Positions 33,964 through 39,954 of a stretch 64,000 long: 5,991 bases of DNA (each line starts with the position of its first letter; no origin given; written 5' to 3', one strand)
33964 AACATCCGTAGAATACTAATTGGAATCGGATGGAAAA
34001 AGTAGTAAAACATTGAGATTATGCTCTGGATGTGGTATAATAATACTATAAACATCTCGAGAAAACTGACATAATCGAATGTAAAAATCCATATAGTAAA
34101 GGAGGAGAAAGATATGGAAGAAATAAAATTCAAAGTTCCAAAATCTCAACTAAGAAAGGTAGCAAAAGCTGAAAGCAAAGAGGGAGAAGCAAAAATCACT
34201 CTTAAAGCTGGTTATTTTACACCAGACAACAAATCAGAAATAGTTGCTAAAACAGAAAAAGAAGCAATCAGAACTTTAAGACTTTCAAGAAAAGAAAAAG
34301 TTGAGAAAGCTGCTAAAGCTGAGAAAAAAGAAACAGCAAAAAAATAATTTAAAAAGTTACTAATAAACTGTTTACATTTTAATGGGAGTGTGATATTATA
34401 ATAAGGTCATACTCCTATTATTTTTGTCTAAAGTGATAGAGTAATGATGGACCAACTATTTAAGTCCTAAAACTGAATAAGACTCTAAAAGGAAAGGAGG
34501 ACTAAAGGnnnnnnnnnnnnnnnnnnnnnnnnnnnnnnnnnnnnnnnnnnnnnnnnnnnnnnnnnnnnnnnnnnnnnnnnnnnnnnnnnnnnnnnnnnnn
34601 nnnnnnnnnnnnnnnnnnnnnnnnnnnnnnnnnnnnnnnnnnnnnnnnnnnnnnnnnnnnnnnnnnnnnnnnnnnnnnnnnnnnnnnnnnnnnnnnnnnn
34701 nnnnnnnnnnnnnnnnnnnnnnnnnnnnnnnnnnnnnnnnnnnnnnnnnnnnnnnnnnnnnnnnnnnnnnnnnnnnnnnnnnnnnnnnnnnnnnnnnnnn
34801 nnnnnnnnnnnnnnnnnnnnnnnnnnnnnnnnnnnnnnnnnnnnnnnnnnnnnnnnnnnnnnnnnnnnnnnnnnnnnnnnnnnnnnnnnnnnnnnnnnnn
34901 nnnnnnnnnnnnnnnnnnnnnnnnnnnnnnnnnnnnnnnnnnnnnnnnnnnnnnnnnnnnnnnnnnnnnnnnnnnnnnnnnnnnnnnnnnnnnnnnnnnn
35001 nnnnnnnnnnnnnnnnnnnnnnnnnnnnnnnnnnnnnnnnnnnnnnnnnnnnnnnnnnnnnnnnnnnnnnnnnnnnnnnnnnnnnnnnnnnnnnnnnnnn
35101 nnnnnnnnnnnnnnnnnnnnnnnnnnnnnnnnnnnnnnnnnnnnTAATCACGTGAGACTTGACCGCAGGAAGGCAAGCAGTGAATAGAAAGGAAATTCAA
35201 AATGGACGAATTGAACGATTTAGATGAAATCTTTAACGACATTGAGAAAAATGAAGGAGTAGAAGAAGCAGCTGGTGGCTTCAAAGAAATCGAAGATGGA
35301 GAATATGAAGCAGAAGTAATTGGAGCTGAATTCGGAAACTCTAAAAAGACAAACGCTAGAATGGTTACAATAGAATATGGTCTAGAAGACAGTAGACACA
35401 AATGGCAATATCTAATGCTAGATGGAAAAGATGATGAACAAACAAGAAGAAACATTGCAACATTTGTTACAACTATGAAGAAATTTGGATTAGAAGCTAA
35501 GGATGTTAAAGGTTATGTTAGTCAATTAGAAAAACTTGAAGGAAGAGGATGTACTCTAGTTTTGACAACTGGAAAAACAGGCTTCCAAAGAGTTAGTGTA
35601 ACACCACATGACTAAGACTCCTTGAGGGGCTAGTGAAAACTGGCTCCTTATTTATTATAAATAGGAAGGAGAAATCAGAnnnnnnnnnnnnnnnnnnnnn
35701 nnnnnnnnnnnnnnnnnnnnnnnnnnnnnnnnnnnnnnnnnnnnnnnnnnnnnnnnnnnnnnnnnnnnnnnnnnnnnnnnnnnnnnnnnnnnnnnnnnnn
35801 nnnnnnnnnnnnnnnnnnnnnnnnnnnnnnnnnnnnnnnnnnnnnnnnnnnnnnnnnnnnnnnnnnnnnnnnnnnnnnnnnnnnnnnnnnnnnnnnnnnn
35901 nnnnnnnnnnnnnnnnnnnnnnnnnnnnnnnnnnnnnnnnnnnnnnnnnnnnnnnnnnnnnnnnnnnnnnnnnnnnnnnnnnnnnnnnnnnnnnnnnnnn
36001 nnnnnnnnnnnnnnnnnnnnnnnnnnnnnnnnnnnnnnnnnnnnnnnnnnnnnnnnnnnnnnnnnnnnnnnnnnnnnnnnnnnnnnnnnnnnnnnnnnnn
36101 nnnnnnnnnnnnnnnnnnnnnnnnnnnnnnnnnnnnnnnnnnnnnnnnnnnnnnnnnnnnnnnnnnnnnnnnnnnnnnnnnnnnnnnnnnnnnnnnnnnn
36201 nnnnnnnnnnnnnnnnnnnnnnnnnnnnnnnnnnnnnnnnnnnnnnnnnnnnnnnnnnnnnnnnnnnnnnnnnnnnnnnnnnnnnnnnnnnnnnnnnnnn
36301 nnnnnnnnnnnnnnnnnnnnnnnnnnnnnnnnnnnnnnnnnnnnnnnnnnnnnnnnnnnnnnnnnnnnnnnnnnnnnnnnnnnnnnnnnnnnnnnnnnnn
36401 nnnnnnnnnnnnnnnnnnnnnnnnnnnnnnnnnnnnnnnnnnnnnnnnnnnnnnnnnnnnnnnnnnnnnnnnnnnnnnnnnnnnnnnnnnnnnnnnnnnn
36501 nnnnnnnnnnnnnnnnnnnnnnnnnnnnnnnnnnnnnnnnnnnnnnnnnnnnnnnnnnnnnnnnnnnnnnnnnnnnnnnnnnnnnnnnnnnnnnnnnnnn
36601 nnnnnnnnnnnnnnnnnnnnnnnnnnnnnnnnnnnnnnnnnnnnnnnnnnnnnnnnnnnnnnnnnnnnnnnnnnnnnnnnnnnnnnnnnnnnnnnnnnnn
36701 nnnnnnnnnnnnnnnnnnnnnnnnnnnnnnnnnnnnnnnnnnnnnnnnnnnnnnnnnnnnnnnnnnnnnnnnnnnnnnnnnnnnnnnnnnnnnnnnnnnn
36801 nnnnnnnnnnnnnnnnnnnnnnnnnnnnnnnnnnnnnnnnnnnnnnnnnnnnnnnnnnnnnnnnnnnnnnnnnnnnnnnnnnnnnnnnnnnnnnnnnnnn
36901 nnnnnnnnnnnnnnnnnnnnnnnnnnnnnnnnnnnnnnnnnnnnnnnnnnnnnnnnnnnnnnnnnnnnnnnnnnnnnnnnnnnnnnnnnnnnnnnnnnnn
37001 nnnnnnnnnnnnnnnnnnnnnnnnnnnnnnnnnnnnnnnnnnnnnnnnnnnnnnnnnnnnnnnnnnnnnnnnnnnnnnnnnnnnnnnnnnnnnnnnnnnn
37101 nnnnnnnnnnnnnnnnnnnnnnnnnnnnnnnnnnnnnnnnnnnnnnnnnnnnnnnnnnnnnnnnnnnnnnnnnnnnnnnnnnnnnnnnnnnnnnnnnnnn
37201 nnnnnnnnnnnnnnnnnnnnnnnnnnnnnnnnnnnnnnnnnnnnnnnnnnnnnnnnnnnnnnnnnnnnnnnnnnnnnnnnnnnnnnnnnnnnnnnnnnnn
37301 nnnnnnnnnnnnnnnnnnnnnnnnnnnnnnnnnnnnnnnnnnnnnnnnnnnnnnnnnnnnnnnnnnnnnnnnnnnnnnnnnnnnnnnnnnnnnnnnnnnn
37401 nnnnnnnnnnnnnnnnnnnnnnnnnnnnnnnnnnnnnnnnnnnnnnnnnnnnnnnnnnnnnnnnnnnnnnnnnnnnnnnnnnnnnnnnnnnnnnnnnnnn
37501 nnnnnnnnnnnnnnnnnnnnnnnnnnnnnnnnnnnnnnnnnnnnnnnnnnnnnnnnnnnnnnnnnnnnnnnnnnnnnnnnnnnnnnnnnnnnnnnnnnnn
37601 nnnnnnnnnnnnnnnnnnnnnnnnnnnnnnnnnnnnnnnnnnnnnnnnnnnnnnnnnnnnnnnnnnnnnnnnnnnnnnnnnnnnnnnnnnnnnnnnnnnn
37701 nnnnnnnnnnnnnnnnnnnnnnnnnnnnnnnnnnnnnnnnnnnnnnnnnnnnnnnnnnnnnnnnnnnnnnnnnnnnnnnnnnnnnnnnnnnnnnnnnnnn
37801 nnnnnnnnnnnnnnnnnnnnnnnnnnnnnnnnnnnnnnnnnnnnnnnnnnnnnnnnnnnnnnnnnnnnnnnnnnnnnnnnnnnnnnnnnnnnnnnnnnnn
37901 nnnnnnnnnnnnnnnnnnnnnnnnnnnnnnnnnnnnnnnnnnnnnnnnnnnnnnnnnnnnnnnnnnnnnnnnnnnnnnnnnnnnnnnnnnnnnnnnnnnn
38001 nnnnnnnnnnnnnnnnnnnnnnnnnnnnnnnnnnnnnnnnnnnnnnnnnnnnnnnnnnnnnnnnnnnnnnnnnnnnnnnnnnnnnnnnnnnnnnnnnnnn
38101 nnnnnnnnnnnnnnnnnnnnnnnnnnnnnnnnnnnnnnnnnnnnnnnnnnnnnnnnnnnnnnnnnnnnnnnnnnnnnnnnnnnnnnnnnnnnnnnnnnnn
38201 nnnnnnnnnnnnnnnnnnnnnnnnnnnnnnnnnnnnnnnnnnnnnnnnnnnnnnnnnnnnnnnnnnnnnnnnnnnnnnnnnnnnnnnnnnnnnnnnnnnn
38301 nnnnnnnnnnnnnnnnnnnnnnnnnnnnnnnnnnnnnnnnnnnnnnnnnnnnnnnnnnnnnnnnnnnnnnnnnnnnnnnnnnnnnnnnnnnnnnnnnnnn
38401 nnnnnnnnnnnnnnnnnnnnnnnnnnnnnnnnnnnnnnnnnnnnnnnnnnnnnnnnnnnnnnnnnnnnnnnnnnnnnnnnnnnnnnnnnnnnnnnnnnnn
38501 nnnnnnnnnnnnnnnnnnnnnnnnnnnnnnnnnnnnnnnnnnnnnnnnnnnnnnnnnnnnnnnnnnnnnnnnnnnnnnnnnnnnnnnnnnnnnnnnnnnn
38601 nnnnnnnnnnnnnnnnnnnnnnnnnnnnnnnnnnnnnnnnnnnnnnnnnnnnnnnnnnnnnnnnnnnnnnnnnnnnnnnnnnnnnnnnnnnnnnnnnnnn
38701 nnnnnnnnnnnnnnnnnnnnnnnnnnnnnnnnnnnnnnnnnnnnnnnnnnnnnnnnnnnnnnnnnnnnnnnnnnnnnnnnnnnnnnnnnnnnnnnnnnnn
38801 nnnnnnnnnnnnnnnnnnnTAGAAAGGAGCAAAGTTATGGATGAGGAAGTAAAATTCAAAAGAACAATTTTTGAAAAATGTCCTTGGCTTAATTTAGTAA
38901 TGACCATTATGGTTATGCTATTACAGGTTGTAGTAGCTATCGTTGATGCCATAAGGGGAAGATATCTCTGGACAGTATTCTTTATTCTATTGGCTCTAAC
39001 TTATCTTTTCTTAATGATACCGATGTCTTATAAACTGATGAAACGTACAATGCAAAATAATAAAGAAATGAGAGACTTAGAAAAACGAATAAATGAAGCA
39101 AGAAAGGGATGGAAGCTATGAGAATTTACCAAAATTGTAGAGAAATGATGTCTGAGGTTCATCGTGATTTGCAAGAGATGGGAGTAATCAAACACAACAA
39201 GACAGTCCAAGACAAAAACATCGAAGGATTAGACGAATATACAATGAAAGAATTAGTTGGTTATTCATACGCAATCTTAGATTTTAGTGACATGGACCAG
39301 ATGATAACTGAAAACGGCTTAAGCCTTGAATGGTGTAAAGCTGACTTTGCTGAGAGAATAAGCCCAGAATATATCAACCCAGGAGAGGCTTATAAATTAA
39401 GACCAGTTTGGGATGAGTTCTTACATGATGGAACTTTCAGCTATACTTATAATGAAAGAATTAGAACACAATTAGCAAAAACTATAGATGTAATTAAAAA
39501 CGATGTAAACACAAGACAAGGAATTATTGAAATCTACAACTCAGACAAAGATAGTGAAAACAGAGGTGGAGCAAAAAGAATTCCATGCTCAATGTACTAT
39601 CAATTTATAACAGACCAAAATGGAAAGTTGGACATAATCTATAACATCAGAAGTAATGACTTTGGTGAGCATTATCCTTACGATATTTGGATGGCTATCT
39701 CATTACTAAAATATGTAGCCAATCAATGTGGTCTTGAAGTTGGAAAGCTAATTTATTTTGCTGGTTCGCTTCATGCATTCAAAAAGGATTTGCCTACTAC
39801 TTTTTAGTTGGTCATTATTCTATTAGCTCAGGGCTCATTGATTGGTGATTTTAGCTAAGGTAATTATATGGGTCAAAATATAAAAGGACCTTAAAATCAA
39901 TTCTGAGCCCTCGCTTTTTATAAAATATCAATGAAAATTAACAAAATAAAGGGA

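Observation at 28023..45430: Composite repeated intergenic element: conserved-loop hairpin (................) paired with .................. in either orientation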

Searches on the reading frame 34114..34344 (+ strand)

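Call 75: search_protein_families(library=pfam, proteins=[window:34114-34344:+], max_evalue=0.05)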
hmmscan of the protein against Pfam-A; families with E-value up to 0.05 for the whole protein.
window:34114-34344:+ (77 aa): 1 family
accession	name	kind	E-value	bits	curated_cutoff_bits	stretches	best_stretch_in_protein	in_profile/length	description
PF24244.1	Iec3-like_M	-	0.044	15.2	29.3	1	7-71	9-75/103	INO80 complex subunit 3-like, middle region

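Call 87: search_protein_families(library=phrogs, proteins=[window:34114-34344:+], max_evalue=0.001)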
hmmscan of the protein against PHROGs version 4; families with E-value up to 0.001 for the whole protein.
window:34114-34344:+ (77 aa): 0 families

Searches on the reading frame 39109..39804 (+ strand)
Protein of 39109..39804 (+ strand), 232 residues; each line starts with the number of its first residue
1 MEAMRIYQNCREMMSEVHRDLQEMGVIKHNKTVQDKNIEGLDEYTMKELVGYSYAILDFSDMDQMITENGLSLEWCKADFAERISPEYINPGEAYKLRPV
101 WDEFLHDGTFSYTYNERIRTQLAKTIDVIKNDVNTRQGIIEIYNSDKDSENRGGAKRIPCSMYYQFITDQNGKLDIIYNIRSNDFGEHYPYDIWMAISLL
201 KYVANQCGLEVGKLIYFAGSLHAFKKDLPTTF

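Call 26: search_protein_families(library=phrogs, proteins=[window:39109-39804:+], max_evalue=0.001)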
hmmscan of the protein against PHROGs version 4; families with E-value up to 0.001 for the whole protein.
window:39109-39804:+ (232 aa): 4 families
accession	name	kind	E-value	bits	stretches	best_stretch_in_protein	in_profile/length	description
phrog_160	-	DNA, RNA and nucleotide metabolism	7.1e-29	101.7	1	100-228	113-257/335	thymidylate synthase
phrog_5131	-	DNA, RNA and nucleotide metabolism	2.5e-16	60.9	1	102-228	90-221/357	thymidylate synthase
phrog_5682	-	DNA, RNA and nucleotide metabolism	1.6e-13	51.5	1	103-226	32-153/209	thymidylate synthase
phrog_3676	-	DNA, RNA and nucleotide metabolism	4.2e-07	30.5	1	120-226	114-229/351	thymidylate synthase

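Call 27: search_protein_families(library=pfam, proteins=[window:39109-39804:+], max_evalue=0.01)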
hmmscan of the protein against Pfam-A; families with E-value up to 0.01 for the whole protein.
window:39109-39804:+ (232 aa): 1 family
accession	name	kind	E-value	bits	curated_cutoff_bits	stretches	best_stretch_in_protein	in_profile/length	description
PF00303.24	Thymidylat_synt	-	5.6e-17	62.2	24.3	1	100-228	79-215/266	Thymidylate synthase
